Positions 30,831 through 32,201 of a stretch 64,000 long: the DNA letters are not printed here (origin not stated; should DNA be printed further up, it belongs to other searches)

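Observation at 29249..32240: Low-GC two-gene islet at tRNA-Leu: TM/coiled-coil DUF4041-T5orf172 protein plus coiled-coil partner (candidate defence or mobile module)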

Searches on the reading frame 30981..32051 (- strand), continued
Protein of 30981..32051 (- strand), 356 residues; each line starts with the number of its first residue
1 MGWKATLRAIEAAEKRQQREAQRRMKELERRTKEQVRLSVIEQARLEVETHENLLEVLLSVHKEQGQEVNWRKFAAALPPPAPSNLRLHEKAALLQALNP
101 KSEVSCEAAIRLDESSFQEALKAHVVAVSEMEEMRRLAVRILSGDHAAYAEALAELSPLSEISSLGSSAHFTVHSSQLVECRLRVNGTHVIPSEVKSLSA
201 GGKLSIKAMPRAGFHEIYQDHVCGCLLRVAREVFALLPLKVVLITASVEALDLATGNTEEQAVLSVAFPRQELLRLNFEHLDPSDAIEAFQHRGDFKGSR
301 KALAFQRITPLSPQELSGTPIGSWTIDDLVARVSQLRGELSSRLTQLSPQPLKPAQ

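Call 45: get_annotated_region(hit=H11, flank=7000)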
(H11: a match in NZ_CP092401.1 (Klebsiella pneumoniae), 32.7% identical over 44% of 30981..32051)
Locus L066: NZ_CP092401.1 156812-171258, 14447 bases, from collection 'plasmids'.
description: Klebsiella pneumoniae strain NC-01 plasmid Kp27-unnamed1, complete sequence
organism: Klebsiella pneumoniae (NCBI taxid 573)
taxonomy: Bacteria; Pseudomonadota; Gammaproteobacteria; Enterobacterales; Enterobacteriaceae; Klebsiella; Klebsiella pneumoniae
host: -; source: Bovine,assembly,Mastitis-milk; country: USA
typing (MOB-suite, as given by PLSDB): conjugative; replicon IncFIB,IncHI1B; relaxase MOBH; mating-pair formation MPF_F
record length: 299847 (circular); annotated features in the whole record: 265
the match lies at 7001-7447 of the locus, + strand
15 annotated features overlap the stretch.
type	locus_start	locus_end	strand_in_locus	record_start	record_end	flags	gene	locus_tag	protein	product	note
CDS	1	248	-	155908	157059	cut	terA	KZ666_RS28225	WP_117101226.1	tellurium resistance system protein TerA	-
CDS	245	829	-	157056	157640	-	-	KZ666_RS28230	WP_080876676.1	TerD family protein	-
CDS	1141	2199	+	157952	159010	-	-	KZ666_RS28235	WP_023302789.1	ATP-grasp domain-containing protein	-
CDS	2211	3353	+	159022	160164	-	-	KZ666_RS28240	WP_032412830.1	phosphoribosyltransferase domain-containing protein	-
CDS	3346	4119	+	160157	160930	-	-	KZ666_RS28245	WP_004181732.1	hypothetical protein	-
CDS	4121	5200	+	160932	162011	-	-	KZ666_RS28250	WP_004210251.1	cysteine protease StiP family protein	-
CDS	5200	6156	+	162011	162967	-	-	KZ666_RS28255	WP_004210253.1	HpcH/HpaI aldolase/citrate lyase family protein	-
CDS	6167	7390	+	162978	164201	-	-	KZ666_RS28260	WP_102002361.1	DUF4236 domain-containing protein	-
CDS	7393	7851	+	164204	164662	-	-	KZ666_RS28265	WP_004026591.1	ribbon-helix-helix protein, CopG family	GO:0006355 - regulation of DNA-templated transcription [Evidence IEA]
CDS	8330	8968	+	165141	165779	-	-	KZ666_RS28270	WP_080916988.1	VWA domain-containing protein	-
CDS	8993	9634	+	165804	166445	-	-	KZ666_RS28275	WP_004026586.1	TerD family protein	GO:0006950 - response to stress [Evidence IEA]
CDS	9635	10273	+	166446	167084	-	-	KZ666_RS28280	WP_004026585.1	VWA domain-containing protein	-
CDS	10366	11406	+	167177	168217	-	-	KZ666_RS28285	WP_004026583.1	TerY-C metal binding domain-containing protein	-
CDS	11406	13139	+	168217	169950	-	-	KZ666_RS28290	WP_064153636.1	PP2C family serine/threonine-protein phosphatase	-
CDS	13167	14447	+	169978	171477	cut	-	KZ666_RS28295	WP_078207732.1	lipopolysaccharide kinase InaA family protein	-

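Call 49: search_protein_families(library=pfam, proteins=[L063:4830-5930:+, L064:4776-5873:+, L065:4770-5840:+, L065:5840-6985:+, L066:6167-7390:+, L064:6452-8851:+], max_evalue=0.01)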
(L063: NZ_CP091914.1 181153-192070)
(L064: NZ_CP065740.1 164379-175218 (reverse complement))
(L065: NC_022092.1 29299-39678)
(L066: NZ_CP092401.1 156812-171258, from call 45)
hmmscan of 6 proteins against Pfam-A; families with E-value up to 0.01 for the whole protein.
L063:4830-5930:+ (366 aa): 0 families

L064:4776-5873:+ (365 aa): 1 family
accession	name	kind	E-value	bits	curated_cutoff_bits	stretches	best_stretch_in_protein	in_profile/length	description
PF14020.11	DUF4236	-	8.1e-22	77.9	27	1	3-57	1-55/55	Protein of unknown function (DUF4236)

L065:4770-5840:+ (356 aa): 1 family
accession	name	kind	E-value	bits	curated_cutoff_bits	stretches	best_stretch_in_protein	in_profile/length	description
PF14020.11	DUF4236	-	7.9e-21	74.8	27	1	3-56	1-55/55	Protein of unknown function (DUF4236)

L065:5840-6985:+ (381 aa): 2 families
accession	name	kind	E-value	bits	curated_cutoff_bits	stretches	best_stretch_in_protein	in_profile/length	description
PF00565.23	SNase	-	1.4e-19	71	21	1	175-289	1-106/107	Staphylococcal nuclease homologue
PF05901.16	Excalibur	-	3.5e-13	50.1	22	1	345-380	1-36/36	Excalibur calcium-binding domain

L066:6167-7390:+ (407 aa): 1 family
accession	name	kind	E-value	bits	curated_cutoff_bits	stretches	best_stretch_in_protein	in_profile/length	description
PF14020.11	DUF4236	-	2e-19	70.3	27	1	3-56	1-55/55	Protein of unknown function (DUF4236)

L064:6452-8851:+ (799 aa): 2 families
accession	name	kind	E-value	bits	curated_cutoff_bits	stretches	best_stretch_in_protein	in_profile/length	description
PF02518.31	HATPase_c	-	4.8e-05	24.2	26.4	1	40-140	8-108/111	Histidine kinase-, DNA gyrase B-, and HSP90-like ATPase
PF12452.13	DUF3685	-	0.0079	16.4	25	0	296-351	16-71/192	Protein of unknown function (DUF3685)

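Call 54: get_annotated_region(hit=H2, flank=4000)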
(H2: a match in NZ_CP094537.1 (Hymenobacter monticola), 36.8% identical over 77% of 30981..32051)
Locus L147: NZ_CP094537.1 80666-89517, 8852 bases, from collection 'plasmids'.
description: Hymenobacter monticola strain KACC 22596 plasmid unnamed3, complete sequence
organism: Hymenobacter monticola (NCBI taxid 1705399)
taxonomy: Bacteria; Bacteroidota; Cytophagia; Cytophagales; Hymenobacteraceae; Hymenobacter; Hymenobacter monticola
host: -; source: Single cell,a pond on the Huanglong mountain; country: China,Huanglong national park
typing (MOB-suite, as given by PLSDB): non-mobilizable
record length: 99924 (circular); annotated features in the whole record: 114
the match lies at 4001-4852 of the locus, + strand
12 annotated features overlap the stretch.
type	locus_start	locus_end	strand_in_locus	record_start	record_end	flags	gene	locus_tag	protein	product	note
CDS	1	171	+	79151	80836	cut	-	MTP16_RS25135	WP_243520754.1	PP2C family serine/threonine-protein phosphatase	-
CDS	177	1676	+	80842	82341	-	-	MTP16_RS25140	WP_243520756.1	lipopolysaccharide kinase InaA family protein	-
CDS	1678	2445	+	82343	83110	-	-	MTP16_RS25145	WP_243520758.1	DUF475 domain-containing protein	-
CDS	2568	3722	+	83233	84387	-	-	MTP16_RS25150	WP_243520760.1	hypothetical protein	-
CDS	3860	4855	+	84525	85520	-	-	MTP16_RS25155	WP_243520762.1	hypothetical protein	-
CDS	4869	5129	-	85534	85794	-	-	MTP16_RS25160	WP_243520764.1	hypothetical protein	-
CDS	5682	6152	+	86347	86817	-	umuD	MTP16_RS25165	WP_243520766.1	translesion error-prone DNA polymerase V autoproteolytic subunit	-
CDS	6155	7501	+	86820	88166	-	-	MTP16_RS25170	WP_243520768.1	Y-family DNA polymerase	-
CDS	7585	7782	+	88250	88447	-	-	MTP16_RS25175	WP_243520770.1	hypothetical protein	-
CDS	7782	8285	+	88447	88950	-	-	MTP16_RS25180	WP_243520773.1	hypothetical protein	-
CDS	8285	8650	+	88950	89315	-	-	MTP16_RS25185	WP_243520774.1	hypothetical protein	-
CDS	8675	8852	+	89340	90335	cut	-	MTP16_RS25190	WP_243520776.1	hypothetical protein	-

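Call 55: get_annotated_region(hit=H3, flank=4000)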
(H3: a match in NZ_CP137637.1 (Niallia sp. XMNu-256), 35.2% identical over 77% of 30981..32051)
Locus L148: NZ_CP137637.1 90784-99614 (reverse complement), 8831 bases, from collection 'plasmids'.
description: Niallia sp. XMNu-256 plasmid unnamed1, complete sequence
organism: Niallia sp. XMNu-256 (NCBI taxid 3082444)
taxonomy: Bacteria; Bacillota; Bacilli; Bacillales; Bacillaceae; Niallia; Niallia sp. XMNu-256
host: -; source: -; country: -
typing (MOB-suite, as given by PLSDB): non-mobilizable
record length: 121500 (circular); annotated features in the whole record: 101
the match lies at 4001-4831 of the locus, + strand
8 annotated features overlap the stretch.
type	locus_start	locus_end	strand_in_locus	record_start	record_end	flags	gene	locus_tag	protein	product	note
CDS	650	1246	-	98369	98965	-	-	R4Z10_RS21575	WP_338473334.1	hypothetical protein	-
CDS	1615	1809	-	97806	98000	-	-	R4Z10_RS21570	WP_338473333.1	hypothetical protein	-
CDS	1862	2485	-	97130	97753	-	-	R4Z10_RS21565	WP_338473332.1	hypothetical protein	-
CDS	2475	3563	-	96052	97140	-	-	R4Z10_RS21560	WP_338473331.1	YHYH domain-containing protein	-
CDS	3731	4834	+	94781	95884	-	-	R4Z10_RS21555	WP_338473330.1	DUF4236 domain-containing protein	-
CDS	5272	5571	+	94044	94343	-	-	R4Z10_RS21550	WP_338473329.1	hypothetical protein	-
CDS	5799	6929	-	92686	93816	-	-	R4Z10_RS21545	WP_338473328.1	M14 family zinc carboxypeptidase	GO:0006508 - proteolysis [Evidence IEA]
CDS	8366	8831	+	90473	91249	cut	-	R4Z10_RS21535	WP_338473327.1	arylamine N-acetyltransferase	-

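Call 56: get_annotated_region(hit=H6, flank=4000)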
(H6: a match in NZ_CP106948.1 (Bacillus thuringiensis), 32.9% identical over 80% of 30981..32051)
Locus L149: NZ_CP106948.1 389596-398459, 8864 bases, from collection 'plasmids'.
description: Bacillus thuringiensis strain 4F5 plasmid p_4F5-1, complete sequence
organism: Bacillus thuringiensis (NCBI taxid 1428)
taxonomy: Bacteria; Bacillota; Bacilli; Bacillales; Bacillaceae; Bacillus; Bacillus thuringiensis
host: -; source: BGSC database; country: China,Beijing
typing (MOB-suite, as given by PLSDB): non-mobilizable; replicon rep_cluster_125,rep_cluster_1721; mating-pair formation MPF_T
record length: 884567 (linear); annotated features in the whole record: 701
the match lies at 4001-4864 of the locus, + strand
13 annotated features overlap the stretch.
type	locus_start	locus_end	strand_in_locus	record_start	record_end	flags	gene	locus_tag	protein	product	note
CDS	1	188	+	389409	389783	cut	-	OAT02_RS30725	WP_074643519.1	DUF1492 domain-containing protein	-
CDS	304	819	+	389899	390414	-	-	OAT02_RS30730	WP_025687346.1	PH domain-containing protein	-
CDS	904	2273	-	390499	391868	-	-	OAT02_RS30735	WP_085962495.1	IS3-like element ISBth167 family transposase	GO:0006313 - DNA transposition [Evidence IEA]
CDS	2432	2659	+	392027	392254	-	-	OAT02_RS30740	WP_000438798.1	hypothetical protein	-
CDS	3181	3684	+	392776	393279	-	-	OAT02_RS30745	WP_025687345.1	sigma-70 family RNA polymerase sigma factor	GO:0006352 - DNA-templated transcription initiation [Evidence IEA]; GO:0006355 - regulation of DNA-templated ...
CDS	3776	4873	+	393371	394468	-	-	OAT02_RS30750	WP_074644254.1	DUF4236 domain-containing protein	-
CDS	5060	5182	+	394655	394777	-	-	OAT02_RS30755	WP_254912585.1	hypothetical protein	-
CDS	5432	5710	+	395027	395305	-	-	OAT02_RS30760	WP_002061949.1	helix-turn-helix domain-containing protein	-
CDS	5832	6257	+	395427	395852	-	-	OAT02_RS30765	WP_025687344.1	hypothetical protein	-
CDS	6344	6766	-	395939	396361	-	-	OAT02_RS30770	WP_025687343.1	type II toxin-antitoxin system HicB family antitoxin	-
CDS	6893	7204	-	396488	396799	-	-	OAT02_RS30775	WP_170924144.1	hypothetical protein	-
CDS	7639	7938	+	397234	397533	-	-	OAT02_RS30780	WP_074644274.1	hypothetical protein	-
CDS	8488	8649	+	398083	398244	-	-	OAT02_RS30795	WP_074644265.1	hypothetical protein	-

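Call 57: get_annotated_region(hit=H10, flank=4000)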
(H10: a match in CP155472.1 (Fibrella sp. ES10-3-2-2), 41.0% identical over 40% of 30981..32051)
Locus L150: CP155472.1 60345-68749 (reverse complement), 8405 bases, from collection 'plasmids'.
description: Fibrella sp. ES10-3-2-2 plasmid unnamed1, complete sequence
organism: Fibrella sp. ES10-3-2-2 (NCBI taxid 1834519)
taxonomy: Bacteria; Bacteroidota; Cytophagia; Cytophagales; Spirosomataceae; Fibrella; Fibrella sp. ES10-3-2-2
host: -; source: single cell,soil; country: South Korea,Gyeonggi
typing (MOB-suite, as given by PLSDB): non-mobilizable; mating-pair formation MPF_T
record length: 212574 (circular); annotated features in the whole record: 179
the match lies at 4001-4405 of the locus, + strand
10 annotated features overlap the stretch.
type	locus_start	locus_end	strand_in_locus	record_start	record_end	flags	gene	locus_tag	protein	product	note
CDS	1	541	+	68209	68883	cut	-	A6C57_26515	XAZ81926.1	relaxase/mobilization nuclease domain-containing protein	-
CDS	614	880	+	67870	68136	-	-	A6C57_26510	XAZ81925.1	hypothetical protein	-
CDS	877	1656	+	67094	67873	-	-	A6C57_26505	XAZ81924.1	DUF6166 domain-containing protein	-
CDS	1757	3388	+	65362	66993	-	-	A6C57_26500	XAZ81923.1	DUF4041 domain-containing protein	-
CDS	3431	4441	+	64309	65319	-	-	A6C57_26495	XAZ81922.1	hypothetical protein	-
CDS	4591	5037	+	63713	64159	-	-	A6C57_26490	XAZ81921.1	hypothetical protein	-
CDS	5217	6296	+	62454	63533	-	-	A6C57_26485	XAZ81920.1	YncE family protein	-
CDS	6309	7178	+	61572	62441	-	-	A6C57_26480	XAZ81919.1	DUF2911 domain-containing protein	-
CDS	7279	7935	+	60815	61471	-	-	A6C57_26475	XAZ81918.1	DUF2231 domain-containing protein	-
CDS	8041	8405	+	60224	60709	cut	-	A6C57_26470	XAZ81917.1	DUF3347 domain-containing protein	-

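Call 65: fold_search(model_id=the predicted structure, library=viral)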
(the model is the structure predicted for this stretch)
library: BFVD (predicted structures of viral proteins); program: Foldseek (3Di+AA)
matches with E <= 10: 289; with E <= 0.001: 1
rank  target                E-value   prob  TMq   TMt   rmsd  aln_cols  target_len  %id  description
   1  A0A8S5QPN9            1.3e-04  1.00  0.25  0.33   8.7       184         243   10  Uncharacterized protein [Siphoviridae sp. ct8LX107]
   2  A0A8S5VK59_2          1.5e-02  0.25  0.12  0.05  20.3       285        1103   10  (no name in the UniProt tables at hand)
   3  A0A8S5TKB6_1          1.1e-01  0.13  0.14  0.08  21.4       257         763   12  Uncharacterized protein [Podoviridae sp. ctz6O13]
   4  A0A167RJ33            1.2e-01  0.12  0.09  0.11  13.1       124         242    7  Uncharacterized protein [Powai lake megavirus]
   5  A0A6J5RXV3            1.2e-01  0.06  0.09  0.11  26.8       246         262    9  COG2887 RecB family exonuclease [uncultured Caudovirales phage]
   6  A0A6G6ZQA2            2.2e-01  0.25  0.16  0.14  15.2       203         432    6  (no name in the UniProt tables at hand)
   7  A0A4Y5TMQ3            2.2e-01  0.12  0.14  0.12  22.6       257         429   12  (no name in the UniProt tables at hand)
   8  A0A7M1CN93            2.2e-01  0.08  0.13  0.12  25.7       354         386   12  (no name in the UniProt tables at hand)
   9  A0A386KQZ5            2.6e-01  0.08  0.10  0.10  23.0       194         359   12  YqaJ viral recombinase domain-containing protein [Microbacterium phage ValentiniPuff]
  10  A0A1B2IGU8            2.7e-01  0.09  0.11  0.08  14.1       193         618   12  Uncharacterized protein [Erwinia phage vB_EamM_Stratton]
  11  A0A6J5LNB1            2.9e-01  0.08  0.11  0.13  21.4       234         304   10  COG5377 Phage-related protein, predicted endonuclease [uncultured Caudovirales phage]
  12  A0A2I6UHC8            2.9e-01  0.06  0.10  0.12  22.8       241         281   10  (no name in the UniProt tables at hand)
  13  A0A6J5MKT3            3.0e-01  0.08  0.13  0.12  25.4       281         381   12  DUF2800 domain-containing protein [uncultured Caudovirales phage]
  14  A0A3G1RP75            3.6e-01  0.08  0.12  0.09  21.7       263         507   11  Inner core protein [Kammavanpettai virus]
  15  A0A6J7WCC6            3.6e-01  0.04  0.10  0.11  20.8       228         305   12  COG5377 Phage-related protein, predicted endonuclease [uncultured Caudovirales phage]
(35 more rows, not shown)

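Call 72: search_protein_representatives(alignment_id=A1)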
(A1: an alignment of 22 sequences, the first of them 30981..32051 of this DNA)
Query: 22 sequences, 368 profile positions. Proteins with E-value up to 0.001 (for the whole library): 2040; up to 1e-10: 1326; up to 1e-30: 814. The best 150 are listed.
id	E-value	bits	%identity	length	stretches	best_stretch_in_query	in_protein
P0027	8.5e-196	666.8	-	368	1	1-367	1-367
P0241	8.6e-155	531.9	-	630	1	3-361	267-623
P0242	2.0e-145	501.1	-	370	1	2-362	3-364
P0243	6.9e-140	482.8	-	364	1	1-365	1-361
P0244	1.5e-139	481.7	-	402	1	1-297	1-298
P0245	2.7e-139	480.9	-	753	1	1-330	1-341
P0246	3.1e-134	464.2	-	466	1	7-360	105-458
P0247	3.9e-133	460.6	-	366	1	1-362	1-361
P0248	1.2e-126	439.2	-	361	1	2-348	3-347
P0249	2.3e-125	435.1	-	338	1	14-351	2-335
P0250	2.2e-122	425.2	-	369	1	6-357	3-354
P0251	3.9e-121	421.1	-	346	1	16-355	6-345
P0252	4.1e-120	417.8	-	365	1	1-352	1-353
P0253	2.9e-119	415.0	-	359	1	14-358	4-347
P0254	1.7e-118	412.5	-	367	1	6-352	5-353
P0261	1.3e-115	403.0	-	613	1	18-357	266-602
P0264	1.1e-114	399.9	-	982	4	101-326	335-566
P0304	5.6e-92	325.2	-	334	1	1-323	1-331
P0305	2.4e-91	323.1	-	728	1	10-325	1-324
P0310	3.8e-90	319.2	-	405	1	18-348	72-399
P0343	5.3e-80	285.8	-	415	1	47-352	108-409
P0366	4.3e-76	272.9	-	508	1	14-243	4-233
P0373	3.1e-75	270.1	-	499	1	1-319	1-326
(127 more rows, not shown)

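Call 73: search_protein_families(library=pfam, proteins=[P0241, P0246, P0261, P0264, P0373, P0366, P0343, P0310, P0305, P0244], max_evalue=0.001)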
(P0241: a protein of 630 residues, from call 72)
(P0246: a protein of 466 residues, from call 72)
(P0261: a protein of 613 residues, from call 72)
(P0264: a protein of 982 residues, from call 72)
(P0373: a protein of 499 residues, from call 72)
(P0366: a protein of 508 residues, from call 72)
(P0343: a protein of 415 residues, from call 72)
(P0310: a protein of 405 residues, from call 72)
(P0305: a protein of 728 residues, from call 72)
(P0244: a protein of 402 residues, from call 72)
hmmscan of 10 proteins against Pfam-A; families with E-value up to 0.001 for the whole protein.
P0241 (630 aa): 0 families

P0246 (466 aa): 0 families

P0261 (613 aa): 0 families

P0264 (982 aa): 2 families
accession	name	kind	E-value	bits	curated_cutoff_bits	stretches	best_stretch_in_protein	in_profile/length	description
PF15615.11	TerB_C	-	1.3e-17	64.8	26.3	1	824-980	14-144/148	TerB-C domain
PF05099.18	TerB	-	2.7e-17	63.6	24.4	1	677-786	3-112/118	Tellurite resistance protein TerB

P0373 (499 aa): 0 families

P0366 (508 aa): 2 families
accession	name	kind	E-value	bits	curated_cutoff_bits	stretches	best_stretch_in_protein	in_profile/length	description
PF13455.12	MUG113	-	3.1e-17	63.3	22.3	1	385-458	1-69/73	Meiotically up-regulated gene 113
PF10544.15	T5orf172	-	2.1e-13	51.1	20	1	370-457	2-95/101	T5orf172 domain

P0343 (415 aa): 0 families

P0310 (405 aa): 0 families

P0305 (728 aa): 2 families
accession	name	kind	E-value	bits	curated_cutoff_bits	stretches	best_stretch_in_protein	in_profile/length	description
PF15615.11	TerB_C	-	8.4e-23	81.7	26.3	1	583-723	10-144/148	TerB-C domain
PF05099.18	TerB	-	7e-14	52.6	24.4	1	441-551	4-114/118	Tellurite resistance protein TerB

P0244 (402 aa): 2 families
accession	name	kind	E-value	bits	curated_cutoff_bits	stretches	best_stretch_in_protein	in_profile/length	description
PF13455.12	MUG113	-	4.3e-14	53.3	22.3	1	298-356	16-71/73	Meiotically up-regulated gene 113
PF10544.15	T5orf172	-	8.4e-08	33.1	20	1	300-356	35-98/101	T5orf172 domain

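Call 76: search_solved_structures(query=A1, max_evalue=10)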
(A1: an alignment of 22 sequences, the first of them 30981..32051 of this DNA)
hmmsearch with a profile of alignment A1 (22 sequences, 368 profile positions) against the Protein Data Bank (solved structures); distinct sequences matched with E-value up to 10: 0.
